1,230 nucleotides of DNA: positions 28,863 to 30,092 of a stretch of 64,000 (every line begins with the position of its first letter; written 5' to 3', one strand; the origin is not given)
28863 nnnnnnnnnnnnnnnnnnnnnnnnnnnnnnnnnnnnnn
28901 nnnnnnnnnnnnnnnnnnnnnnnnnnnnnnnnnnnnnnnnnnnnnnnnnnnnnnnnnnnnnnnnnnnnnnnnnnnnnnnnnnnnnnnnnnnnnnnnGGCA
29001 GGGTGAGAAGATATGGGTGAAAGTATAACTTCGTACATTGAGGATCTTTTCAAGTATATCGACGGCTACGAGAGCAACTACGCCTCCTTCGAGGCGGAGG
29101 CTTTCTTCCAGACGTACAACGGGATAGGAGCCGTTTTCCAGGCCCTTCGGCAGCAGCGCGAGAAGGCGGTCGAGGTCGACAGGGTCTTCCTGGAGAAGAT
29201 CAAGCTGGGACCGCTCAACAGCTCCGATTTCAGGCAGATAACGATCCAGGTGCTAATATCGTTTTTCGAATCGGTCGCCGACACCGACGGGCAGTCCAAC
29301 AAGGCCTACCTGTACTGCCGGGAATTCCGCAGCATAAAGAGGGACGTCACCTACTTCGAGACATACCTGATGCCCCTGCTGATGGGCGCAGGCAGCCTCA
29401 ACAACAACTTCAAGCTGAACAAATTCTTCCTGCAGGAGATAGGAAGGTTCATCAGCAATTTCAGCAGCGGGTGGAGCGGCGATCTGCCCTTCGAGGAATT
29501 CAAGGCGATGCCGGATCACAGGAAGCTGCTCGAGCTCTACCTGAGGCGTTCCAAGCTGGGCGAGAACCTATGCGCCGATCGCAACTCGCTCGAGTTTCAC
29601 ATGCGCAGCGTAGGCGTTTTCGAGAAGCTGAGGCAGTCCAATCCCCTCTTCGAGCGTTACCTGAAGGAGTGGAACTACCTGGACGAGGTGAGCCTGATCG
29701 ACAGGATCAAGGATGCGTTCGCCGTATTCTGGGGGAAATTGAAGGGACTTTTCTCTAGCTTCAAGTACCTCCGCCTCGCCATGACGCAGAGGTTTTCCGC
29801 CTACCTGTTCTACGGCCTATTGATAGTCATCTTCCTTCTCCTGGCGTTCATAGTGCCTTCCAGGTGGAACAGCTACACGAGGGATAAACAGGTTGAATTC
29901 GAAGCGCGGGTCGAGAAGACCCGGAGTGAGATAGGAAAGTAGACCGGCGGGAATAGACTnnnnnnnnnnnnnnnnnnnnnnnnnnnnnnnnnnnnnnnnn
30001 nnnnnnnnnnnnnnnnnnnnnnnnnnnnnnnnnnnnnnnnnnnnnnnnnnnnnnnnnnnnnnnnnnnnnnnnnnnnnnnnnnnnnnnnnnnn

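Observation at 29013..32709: Candidate non-canonical T6SS membrane complex: tail-anchored protein plus Ras-like GTPase-TM-periplasmic fusion plus small secreted protein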

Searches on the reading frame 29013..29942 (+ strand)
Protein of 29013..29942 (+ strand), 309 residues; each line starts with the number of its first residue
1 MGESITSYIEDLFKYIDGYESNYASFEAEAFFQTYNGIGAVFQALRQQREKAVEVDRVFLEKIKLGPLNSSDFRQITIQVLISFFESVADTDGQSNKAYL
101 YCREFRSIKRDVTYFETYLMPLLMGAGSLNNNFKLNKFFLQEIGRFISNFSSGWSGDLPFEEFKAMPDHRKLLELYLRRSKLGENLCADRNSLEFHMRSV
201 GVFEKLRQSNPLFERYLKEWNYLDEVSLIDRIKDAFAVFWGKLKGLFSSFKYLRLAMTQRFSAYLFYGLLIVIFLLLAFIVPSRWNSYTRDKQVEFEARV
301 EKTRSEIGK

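Call 7: search_protein_families(library=pfam, proteins=[window:29013-29942:+], max_evalue=0.01)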
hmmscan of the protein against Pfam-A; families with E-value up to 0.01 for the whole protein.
window:29013-29942:+ (309 aa): 0 families

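Call 9: search_protein_families(library=ncbifam, proteins=[window:29013-29942:+], max_evalue=0.01)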
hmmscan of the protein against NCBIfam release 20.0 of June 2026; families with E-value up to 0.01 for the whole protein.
window:29013-29942:+ (309 aa): 0 families

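Call 26: find_homologous_proteins(query=window:29013-29942:+, max_evalue=0.001)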
Query window:29013-29942:+ (309 aa): 169 proteins with E <= 0.001 among 1369 candidates; the best 120 are listed.
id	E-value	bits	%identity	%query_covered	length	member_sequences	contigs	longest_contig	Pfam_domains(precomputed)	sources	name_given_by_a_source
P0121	4.6e-191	651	94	100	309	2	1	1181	-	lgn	-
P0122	1.2e-152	525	76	100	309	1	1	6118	-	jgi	jgi:hypothetical protein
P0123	4.0e-143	494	71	100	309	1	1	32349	-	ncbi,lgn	-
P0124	4.3e-138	478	70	100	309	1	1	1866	-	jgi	jgi:hypothetical protein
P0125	2.7e-137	475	69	100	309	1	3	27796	-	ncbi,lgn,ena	-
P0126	3.2e-137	475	66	100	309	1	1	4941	-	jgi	jgi:hypothetical protein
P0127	3.5e-137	475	70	100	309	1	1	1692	-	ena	-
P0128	2.1e-136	472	70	99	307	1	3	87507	-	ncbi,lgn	-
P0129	5.0e-136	471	70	100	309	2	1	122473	-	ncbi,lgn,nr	ncbi:MAG: hypothetical protein JW746_01460 [Candidatus Krumholzibacteriota bacterium]|nr:hypothetica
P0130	5.4e-135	467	68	99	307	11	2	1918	-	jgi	-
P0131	7.1e-135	467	69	100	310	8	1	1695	-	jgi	-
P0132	1.6e-134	466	67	100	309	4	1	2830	-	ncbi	-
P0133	1.6e-133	463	69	100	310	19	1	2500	-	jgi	jgi:hypothetical protein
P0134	3.9e-133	461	65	100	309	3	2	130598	-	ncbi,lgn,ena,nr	ncbi:MAG: hypothetical protein KAV42_09270 [Candidatus Krumholzibacteria bacterium]|nr:hypothetical 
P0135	3.0e-132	458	66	100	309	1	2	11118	-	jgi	-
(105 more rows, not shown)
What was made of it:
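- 29013..29942 (+): 309-aa tail-anchored all-helical protein, the candidate TssL/DotU equivalent: cytoplasmic domain aa 1-~250, TM helix ~aa 262-284 (nt ~29796-29864), ~25-aa periplasmic tail. 169 homologues at 50-94% identity (call 26).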

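Call 37: search_solved_structures(query=A2, max_evalue=10)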
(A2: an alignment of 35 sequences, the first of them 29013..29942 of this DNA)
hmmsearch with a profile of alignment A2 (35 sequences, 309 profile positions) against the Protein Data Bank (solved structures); distinct sequences matched with E-value up to 10: 1.
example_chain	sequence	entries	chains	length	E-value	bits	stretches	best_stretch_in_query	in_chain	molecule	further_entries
5wwl_M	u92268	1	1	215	0.27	13.6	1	142-210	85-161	Centromere protein mis12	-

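Call 41: predict_structure(alignment_id=A2)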
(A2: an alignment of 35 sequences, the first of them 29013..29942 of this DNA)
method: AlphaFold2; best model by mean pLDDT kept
length: 309 residues; sequences in the alignment: 35
mean_pLDDT: 82.9   pTM: 0.67
mean pLDDT of the five models: 82.9, 81.6, 81.0, 80.6, 78.5
residues with pLDDT >= 90: 124; 70-90: 130; 50-70: 52; < 50: 3
segments of 3 or more residues with pLDDT < 50: none
pLDDT, mean of each block of 10 residues (from residue 1): 75 94 91 92 83 89 90 94 84 74 87 92 91 94 91 75 92 92 87 89 89 91 65 67 61 59 75 82 72 79 72
secondary structure, 60 per line:
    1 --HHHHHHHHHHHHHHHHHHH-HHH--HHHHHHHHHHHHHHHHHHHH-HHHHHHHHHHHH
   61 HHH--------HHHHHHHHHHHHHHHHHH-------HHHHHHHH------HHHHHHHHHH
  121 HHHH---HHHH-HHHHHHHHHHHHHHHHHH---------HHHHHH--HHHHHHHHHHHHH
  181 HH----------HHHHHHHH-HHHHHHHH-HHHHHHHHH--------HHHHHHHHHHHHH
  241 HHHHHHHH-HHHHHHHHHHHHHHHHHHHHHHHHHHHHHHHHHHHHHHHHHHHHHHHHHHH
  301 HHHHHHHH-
elements in order: H3-21 H28-47 H49-63 H72-89 H97-104 H111-124 H128-131 H133-150 H160-165 H168-182 H193-200 H202-209 H211-219 H228-248 H250-308
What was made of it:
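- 29013..29942 (+): AF2 model pLDDT 82.9, all-alpha (call 41).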

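Call 56: search_protein_families(library=pfam, alignment_id=A2, max_evalue=10)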
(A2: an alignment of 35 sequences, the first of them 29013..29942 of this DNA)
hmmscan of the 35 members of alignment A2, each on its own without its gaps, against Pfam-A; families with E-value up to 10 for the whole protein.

A. member 1, window:29013-29942:+ (309 aa): 0 families

B. families by the number of members that match (of 35 scanned): 14 families
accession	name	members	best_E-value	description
PF17535.7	DUF5454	5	0.0037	Family of unknown function (DUF5454)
PF12911.12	OppC_N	3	0.014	N-terminal TM domain of oligopeptide transport permease C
PF06825.17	HSBP1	2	0.039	Heat shock factor binding protein 1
PF12873.12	DUF3825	2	0.069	Domain of unknown function (DUF3825)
PF21082.3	MS_channel_3rd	2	0.089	Mechanosensitive ion channel MscS, C-terminal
PF05075.19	DUF684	1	0.029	Protein of unknown function (DUF684)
PF05987.18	DUF898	1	0.038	Bacterial protein of unknown function (DUF898)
PF21593.2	DUF6853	1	0.065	Family of unknown function (DUF6853)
PF00159.23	Hormone_3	1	0.073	Pancreatic hormone peptide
PF08104.16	Antimicrobial_9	1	0.094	Ponericin L family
PF17382.7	Ycf70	1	0.12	Uncharacterized Ycf70-like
PF20262.4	UNC80_C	1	0.16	Protein UNC80 C-terminal region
PF15086.11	UPF0542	1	0.16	Uncharacterised protein family UPF0542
PF07255.17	Benyvirus_14KDa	1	0.2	Benyvirus 14KDa protein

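Call 92: fold_search(model_id=the predicted structure, library=pdb)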
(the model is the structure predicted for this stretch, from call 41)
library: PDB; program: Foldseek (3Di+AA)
matches with E <= 10: 234; with E <= 0.001: 0
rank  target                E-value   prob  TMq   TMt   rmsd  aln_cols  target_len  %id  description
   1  7ue2_A                6.4e-01  0.20  0.19  0.19  16.0       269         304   10  Crystal structure of designed helical repeat protein RPB_PLP3_R6 bound to PLPx6 peptide (released 2023-03-29)
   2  9e8o_X                6.4e-01  0.14  0.18  0.15  21.8       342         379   14  Nub1/Fat10-processing human 26S proteasome bound to Txnl1 with Rpt2 at top of spiral staircase and partially unfolded  (released 2024-12-04)
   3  5cwn                  6.7e-01  0.15  0.15  0.20  16.9       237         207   13  Crystal structure of de novo designed helical repeat protein DHR71 (released 2015-12-16)
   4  7r5k_K0               6.7e-01  0.13  0.17  0.07  18.6       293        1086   11  Human nuclear pore complex (constricted) (released 2022-06-22)
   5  8g9k_B                7.3e-01  0.25  0.19  0.25  14.9       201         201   13  Geometrically programmable nanomaterial construction using regularized protein building blocks (released 2024-03-13)
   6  5cwm                  8.0e-01  0.23  0.21  0.26  14.7       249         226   14  Crystal structure of de novo designed helical repeat protein DHR64 (released 2015-12-16)
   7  8usc_X                8.8e-01  0.12  0.17  0.15  16.8       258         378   16  Nub1/Fat10-processing human 26S proteasome (released 2024-11-06)
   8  8g9j                  1.0e+00  0.30  0.23  0.32  12.1       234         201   14  Geometrically programmable nanomaterial construction using regularized protein building blocks (released 2024-03-13)
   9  9nkf_X                1.1e+00  0.16  0.20  0.19  17.4       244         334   13  Structure of human substrate-free 26S proteasome in the presence of ATPgS and MG-132,SA-like state (composite map) (released 2025-05-07)
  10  3gw4_A                1.1e+00  0.10  0.14  0.19  13.8       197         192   13  Crystal structure of uncharacterized protein from Deinococcus radiodurans. Northeast Structural Genomics Consortium Ta (released 2009-04-21)
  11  6fuz_A                1.2e+00  0.11  0.19  0.21  16.0       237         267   14  Crystal structure of the TPR domain of KLC1 in complex with the C-terminal peptide of JIP1 (released 2018-05-02)
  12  6e9t_A                1.2e+00  0.18  0.21  0.25  17.0       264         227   11  DHF58 filament (released 2018-11-21)
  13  4jhr_B                1.2e+00  0.10  0.17  0.18  15.2       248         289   11  An auto-inhibited conformation of LGN reveals a distinct interaction mode between GoLoco motifs and TPR motifs (released 2013-06-05)
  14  8vyq_B                1.4e+00  0.10  0.17  0.21  16.0       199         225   12  Cryo-EM Structure of the BRAF V600K monomer (released 2025-05-28)
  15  6ejl_A                1.5e+00  0.08  0.16  0.19  15.8       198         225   14  Structure of 14-3-3 zeta in complex with ASK1 14-3-3 binding motif (released 2017-11-08)
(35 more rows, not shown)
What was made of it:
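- On TssL/DotU: Foldseek found nothing significant (call 92).
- Closest known: TssL / DotU. Different: Foldseek finds nothing (call 92).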

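Call 117: search_protein_families(library=padloc, proteins=[window:29013-29942:+], max_evalue=0.01)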
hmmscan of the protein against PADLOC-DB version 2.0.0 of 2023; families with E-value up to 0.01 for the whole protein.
window:29013-29942:+ (309 aa): 1 family
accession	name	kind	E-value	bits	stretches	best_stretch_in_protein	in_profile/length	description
PDLC01941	CARF8--CARF_TM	-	0.0078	13.8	0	243-304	22-79/248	-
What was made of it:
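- There are no PADLOC or NCBIfam matches (calls 9, 117).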
